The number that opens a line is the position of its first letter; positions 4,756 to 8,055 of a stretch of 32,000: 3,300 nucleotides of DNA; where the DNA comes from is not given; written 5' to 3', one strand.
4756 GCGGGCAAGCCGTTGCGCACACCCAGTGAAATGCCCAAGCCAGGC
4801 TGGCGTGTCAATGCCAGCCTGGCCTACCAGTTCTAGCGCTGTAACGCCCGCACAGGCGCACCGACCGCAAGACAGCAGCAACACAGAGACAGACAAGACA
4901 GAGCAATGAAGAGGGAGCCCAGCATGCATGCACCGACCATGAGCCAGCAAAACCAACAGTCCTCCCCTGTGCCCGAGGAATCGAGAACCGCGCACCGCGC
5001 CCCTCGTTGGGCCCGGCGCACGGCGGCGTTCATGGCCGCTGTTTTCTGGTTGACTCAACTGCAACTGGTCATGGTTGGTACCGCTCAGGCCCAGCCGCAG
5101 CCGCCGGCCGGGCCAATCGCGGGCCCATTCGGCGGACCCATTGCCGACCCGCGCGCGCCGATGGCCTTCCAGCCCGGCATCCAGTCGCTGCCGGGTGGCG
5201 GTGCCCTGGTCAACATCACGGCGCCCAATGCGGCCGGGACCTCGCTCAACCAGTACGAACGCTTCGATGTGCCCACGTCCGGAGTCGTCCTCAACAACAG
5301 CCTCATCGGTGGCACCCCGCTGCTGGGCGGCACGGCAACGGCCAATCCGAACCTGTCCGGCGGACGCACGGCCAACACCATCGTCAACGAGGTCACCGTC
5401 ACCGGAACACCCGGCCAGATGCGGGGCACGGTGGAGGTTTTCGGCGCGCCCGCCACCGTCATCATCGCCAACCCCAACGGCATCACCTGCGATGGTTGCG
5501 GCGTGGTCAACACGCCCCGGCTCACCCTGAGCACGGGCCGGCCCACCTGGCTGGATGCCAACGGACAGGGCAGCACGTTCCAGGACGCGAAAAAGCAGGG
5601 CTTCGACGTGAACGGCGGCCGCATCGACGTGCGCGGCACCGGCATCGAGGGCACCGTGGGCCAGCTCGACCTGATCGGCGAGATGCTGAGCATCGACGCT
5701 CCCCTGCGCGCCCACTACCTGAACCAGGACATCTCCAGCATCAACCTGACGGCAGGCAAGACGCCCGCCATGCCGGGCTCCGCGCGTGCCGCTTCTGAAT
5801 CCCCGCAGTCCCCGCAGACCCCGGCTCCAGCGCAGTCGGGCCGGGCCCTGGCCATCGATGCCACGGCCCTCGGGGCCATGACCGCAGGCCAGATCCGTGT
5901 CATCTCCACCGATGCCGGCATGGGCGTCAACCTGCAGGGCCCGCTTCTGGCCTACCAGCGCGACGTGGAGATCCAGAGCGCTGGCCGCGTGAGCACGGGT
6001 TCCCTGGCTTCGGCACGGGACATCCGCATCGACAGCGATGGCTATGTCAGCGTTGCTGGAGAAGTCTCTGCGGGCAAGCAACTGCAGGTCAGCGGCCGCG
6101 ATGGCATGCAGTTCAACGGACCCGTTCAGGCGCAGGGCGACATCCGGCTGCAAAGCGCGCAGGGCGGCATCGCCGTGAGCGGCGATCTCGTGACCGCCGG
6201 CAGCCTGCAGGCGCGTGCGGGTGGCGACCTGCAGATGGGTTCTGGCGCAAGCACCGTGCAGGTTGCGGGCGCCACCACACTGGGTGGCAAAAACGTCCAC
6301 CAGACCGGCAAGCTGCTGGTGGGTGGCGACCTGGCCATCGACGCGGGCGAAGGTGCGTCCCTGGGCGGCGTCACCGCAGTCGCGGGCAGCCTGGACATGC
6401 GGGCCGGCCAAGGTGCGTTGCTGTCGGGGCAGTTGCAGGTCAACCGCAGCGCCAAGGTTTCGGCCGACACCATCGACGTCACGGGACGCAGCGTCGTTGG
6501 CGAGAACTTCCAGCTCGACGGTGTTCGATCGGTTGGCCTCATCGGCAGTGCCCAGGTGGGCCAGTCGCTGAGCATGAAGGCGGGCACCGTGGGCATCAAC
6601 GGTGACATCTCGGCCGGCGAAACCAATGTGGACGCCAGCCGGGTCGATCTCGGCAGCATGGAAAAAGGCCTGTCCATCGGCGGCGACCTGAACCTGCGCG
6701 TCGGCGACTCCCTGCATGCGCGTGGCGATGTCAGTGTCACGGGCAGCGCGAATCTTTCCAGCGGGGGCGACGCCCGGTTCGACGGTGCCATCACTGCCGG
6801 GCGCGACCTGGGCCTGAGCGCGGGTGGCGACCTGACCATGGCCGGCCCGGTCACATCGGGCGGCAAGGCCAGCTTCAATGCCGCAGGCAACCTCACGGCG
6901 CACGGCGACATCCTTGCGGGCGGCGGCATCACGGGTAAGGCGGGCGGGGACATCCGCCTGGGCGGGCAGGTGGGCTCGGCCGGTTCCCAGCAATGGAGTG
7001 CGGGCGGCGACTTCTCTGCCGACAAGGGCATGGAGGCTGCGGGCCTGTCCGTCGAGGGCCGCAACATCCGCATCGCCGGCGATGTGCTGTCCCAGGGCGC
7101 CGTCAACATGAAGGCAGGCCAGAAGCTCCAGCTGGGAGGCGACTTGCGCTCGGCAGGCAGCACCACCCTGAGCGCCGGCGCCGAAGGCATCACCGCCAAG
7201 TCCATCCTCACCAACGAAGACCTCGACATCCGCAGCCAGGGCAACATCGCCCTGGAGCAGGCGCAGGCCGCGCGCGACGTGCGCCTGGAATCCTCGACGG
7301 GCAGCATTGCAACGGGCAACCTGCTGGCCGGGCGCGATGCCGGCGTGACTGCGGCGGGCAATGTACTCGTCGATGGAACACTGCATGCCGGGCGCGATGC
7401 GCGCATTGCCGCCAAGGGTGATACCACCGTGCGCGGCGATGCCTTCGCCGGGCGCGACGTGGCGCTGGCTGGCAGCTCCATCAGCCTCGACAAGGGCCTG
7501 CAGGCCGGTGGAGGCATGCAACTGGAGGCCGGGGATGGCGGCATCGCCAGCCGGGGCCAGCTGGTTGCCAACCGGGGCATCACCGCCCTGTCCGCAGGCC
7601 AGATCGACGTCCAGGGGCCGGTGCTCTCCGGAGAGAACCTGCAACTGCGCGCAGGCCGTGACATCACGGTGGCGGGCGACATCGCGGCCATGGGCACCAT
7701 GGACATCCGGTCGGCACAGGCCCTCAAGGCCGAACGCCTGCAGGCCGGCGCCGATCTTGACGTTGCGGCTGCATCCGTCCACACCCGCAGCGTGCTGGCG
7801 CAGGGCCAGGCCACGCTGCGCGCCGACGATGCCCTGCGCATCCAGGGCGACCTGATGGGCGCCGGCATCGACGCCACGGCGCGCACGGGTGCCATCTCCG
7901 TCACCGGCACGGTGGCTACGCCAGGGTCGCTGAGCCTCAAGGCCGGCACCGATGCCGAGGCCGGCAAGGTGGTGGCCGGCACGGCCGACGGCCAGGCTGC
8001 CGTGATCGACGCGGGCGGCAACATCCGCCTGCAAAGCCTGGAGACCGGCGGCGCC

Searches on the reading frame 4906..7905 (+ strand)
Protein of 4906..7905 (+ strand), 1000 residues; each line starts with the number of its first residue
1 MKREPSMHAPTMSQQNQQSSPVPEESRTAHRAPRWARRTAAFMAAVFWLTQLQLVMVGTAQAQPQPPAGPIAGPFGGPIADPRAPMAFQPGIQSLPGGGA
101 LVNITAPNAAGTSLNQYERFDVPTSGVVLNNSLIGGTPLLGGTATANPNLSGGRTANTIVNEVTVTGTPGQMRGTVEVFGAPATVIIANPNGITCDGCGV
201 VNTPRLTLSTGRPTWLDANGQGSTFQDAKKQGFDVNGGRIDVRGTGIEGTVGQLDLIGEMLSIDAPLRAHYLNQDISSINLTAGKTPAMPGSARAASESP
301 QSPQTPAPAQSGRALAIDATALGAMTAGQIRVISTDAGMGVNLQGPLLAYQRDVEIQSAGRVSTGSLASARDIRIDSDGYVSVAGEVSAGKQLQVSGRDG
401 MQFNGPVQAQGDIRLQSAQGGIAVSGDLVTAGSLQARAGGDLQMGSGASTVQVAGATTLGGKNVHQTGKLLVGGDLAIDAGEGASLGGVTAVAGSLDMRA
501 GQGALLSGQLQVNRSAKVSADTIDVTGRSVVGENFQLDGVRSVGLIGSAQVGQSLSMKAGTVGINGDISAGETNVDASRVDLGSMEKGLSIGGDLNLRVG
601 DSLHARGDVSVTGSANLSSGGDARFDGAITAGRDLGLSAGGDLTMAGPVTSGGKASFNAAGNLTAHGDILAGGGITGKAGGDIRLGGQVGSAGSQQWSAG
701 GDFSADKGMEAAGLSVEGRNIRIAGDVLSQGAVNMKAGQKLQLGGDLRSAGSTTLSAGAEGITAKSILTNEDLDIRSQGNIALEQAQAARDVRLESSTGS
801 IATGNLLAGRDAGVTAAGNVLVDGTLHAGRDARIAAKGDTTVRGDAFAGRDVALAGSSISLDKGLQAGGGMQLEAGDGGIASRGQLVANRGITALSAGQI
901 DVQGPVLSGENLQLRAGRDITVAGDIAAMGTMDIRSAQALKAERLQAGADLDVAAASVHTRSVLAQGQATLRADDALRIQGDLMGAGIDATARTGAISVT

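Call 69: search_protein_families(library=pfam, proteins=[window:4906-7905:+], max_evalue=0.001)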
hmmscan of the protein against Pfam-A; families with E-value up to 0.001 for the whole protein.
window:4906-7905:+ (1000 aa): 1 family
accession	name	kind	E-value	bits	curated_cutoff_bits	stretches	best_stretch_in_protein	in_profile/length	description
PF05860.19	TPS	-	2e-34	120.1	33.5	1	101-363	25-251/252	TPS secretion domain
